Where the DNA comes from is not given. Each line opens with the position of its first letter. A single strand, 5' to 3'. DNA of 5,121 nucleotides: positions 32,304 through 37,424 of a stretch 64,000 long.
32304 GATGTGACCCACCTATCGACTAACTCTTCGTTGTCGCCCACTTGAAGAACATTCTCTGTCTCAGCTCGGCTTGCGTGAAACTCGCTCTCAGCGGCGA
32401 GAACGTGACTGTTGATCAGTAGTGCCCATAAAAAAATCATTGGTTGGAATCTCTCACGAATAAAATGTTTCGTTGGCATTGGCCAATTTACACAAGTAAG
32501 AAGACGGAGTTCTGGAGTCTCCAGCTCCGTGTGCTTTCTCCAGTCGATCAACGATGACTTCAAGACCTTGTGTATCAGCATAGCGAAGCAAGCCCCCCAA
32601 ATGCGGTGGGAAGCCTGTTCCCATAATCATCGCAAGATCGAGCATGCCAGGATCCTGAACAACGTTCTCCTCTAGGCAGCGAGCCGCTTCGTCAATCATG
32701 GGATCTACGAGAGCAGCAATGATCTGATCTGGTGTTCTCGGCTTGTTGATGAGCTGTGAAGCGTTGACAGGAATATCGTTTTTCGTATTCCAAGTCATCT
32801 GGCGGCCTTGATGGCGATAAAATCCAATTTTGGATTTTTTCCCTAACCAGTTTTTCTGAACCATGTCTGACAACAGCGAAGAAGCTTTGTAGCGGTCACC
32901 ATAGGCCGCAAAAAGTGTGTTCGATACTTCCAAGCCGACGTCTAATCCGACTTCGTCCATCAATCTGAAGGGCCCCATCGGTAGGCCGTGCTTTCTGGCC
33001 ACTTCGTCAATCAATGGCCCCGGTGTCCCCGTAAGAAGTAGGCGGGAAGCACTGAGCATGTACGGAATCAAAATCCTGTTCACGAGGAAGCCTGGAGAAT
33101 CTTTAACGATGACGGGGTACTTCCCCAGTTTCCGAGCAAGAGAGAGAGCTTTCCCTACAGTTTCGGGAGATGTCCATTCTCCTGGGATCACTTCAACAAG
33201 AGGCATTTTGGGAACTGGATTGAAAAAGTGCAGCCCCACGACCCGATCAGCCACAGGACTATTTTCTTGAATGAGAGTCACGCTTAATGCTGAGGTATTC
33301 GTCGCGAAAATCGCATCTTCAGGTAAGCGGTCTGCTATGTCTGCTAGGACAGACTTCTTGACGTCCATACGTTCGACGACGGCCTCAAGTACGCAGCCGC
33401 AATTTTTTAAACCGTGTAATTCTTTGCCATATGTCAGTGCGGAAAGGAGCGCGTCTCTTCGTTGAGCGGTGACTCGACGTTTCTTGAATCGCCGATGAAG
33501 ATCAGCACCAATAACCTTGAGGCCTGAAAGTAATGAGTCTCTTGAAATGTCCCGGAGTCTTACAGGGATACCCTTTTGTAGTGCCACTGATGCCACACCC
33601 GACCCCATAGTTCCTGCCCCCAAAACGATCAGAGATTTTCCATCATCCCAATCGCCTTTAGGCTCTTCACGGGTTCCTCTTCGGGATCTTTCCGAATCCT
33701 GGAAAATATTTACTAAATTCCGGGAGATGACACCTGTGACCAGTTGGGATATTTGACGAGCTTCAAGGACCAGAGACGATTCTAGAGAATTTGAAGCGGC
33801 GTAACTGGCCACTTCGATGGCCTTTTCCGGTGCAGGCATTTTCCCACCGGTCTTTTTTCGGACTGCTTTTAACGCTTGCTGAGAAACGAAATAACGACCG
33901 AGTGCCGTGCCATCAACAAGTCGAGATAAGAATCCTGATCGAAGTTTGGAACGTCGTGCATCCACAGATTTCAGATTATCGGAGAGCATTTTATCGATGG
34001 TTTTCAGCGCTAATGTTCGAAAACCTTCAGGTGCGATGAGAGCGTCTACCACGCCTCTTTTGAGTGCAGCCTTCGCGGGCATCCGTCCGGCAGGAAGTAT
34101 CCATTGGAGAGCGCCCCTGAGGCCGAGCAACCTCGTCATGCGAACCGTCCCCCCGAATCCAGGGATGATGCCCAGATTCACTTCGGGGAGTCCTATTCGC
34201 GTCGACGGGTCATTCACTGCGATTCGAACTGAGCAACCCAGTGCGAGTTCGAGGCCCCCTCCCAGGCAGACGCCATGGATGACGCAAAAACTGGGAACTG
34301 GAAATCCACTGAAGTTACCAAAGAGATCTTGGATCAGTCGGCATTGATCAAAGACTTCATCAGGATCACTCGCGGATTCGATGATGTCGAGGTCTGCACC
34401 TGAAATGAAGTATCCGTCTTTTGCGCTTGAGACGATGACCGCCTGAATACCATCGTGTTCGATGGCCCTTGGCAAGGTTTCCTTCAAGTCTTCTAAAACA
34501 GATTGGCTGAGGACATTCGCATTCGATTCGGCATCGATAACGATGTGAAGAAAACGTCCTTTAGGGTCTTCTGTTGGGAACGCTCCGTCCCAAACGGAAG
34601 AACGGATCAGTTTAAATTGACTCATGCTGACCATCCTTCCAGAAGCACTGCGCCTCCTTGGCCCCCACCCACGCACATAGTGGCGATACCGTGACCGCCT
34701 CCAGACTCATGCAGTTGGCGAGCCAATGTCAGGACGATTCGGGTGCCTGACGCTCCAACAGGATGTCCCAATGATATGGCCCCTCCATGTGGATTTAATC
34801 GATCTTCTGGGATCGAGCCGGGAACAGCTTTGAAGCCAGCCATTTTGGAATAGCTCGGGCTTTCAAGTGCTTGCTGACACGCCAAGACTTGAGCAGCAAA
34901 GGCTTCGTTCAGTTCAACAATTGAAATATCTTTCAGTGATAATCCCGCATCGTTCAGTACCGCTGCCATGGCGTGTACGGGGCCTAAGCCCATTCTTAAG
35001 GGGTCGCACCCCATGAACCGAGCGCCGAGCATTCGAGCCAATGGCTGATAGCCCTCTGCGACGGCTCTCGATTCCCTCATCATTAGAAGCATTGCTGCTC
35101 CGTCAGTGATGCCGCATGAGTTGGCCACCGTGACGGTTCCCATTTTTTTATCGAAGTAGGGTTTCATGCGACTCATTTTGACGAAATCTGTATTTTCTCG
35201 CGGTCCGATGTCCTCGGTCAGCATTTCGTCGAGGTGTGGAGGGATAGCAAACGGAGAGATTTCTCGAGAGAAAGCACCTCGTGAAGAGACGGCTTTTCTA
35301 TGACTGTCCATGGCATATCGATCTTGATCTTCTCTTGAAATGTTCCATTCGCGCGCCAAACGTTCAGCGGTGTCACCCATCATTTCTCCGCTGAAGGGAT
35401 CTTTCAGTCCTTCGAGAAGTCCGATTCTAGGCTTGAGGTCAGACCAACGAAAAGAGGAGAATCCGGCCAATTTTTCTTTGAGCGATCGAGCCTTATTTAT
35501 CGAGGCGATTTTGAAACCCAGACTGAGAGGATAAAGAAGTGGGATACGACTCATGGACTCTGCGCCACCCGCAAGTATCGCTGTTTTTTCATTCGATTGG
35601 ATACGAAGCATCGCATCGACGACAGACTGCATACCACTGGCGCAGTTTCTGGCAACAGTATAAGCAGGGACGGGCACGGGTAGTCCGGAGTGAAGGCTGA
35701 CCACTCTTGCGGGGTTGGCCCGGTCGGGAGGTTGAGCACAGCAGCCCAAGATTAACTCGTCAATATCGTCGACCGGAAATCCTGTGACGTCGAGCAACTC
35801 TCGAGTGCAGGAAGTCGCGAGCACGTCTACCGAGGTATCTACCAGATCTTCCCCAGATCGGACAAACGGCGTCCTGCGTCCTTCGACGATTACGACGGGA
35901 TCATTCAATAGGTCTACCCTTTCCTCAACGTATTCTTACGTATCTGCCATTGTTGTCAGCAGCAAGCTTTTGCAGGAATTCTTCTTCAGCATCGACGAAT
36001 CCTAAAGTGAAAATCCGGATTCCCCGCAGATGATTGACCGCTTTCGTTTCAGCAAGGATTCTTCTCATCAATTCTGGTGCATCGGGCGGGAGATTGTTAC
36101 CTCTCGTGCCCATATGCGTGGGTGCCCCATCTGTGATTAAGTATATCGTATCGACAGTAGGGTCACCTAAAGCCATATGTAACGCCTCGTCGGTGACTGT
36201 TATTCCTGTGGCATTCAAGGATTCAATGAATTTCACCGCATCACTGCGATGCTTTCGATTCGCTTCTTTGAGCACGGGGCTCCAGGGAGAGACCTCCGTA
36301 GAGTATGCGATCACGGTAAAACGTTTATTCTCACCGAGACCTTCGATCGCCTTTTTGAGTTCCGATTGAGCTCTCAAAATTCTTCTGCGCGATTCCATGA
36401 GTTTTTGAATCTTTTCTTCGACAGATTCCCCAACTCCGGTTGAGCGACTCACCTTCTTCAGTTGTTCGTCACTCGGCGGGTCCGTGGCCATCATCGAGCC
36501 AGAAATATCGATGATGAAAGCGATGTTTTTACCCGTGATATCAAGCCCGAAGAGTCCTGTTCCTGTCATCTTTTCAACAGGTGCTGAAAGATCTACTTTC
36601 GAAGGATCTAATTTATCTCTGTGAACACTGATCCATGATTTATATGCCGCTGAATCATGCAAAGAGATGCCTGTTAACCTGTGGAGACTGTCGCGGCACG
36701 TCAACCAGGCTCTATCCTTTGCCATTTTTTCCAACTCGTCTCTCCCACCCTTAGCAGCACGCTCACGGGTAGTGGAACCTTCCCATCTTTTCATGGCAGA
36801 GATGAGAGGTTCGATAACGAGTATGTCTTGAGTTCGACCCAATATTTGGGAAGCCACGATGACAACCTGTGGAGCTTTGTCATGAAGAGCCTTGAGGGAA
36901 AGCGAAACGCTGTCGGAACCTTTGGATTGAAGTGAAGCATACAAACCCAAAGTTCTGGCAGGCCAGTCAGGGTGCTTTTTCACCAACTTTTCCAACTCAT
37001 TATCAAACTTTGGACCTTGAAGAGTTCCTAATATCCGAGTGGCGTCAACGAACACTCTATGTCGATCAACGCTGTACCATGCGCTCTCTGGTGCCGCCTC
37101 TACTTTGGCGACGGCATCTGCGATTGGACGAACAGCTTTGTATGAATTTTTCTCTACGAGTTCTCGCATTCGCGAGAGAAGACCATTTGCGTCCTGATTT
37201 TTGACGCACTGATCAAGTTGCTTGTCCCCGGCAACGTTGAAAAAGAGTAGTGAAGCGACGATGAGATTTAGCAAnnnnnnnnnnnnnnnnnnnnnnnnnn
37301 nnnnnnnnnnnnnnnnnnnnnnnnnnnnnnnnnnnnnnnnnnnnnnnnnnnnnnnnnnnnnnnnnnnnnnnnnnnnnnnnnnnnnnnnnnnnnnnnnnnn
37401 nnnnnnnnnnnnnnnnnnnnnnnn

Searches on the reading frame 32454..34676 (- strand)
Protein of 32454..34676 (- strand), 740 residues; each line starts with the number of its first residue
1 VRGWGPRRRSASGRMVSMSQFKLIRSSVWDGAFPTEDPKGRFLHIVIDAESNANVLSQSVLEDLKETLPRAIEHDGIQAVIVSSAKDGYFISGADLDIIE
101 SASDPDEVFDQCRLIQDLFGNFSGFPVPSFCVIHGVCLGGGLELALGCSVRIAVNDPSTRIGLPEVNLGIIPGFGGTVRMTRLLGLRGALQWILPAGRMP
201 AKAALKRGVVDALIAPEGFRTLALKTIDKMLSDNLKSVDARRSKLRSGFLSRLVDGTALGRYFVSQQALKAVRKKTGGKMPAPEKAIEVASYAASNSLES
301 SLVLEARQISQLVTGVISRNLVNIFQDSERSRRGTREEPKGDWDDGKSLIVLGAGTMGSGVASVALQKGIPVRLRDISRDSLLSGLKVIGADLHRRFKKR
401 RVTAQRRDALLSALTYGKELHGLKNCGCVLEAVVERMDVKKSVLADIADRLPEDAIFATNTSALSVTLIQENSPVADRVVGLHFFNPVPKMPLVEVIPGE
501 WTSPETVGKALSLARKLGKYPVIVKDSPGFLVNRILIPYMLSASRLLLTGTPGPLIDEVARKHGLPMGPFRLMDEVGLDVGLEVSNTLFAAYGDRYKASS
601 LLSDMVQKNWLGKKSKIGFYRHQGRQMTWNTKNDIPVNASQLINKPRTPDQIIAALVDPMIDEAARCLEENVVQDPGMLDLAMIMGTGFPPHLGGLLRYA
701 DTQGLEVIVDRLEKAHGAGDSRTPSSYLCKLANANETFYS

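Call 55: search_protein_families(library=pfam, proteins=[window:32454-34676:-], max_evalue=0.0001)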
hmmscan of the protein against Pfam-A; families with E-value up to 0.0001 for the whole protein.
window:32454-34676:- (740 aa): 4 families
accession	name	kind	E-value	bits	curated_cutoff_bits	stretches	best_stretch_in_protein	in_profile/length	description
PF02737.24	3HCDH_N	-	2.6e-54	184.3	22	1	350-526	3-179/180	3-hydroxyacyl-CoA dehydrogenase, NAD binding domain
PF00725.27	3HCDH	-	1.9e-29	102.4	22.1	1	529-621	1-96/97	3-hydroxyacyl-CoA dehydrogenase, C-terminal domain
PF00378.25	ECH_1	-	1.3e-27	97.2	27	1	45-256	9-216/251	Enoyl-CoA hydratase/isomerase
PF16113.10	ECH_2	-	1e-18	68.4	27.2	1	44-227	3-184/335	Enoyl-CoA hydratase/isomerase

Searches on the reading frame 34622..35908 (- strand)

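Call 55: search_protein_families(library=pfam, proteins=[window:34622-35908:-], max_evalue=0.0001)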
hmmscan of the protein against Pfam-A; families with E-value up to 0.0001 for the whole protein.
window:34622-35908:- (428 aa): 2 families
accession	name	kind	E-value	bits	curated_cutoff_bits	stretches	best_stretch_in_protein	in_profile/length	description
PF00108.29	Thiolase_N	-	2.8e-60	204.3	26.4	1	5-280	1-260/260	Thiolase, N-terminal domain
PF02803.24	Thiolase_C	-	4.4e-40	136.6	27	1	288-424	2-122/123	Thiolase, C-terminal domain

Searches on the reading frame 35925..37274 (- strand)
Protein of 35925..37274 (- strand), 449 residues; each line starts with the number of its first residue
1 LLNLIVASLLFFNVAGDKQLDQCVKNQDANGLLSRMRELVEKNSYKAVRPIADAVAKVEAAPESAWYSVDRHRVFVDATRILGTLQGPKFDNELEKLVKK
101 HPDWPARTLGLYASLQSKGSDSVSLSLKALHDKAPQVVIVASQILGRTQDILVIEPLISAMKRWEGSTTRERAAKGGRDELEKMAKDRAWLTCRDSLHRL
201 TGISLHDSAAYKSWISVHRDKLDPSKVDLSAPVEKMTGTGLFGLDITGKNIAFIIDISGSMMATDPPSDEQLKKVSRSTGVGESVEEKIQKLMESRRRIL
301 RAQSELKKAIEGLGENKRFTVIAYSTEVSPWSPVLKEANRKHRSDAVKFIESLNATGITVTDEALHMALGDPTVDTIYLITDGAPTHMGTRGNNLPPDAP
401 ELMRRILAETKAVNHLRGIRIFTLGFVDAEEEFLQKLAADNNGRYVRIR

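Call 55: search_protein_families(library=pfam, proteins=[window:35925-37274:-], max_evalue=0.0001)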
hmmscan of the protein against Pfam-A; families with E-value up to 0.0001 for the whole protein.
window:35925-37274:- (449 aa): 3 families
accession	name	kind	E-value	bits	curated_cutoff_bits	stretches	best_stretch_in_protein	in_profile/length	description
PF13768.12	VWA_3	-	9.8e-11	42.4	27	1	304-445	22-153/155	von Willebrand factor type A domain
PF00092.34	VWA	-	8.9e-08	33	23.8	1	250-445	1-158/174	von Willebrand factor type A domain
PF13519.12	VWA_2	-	2.3e-05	25.4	27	0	252-383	2-106/107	von Willebrand factor type A domain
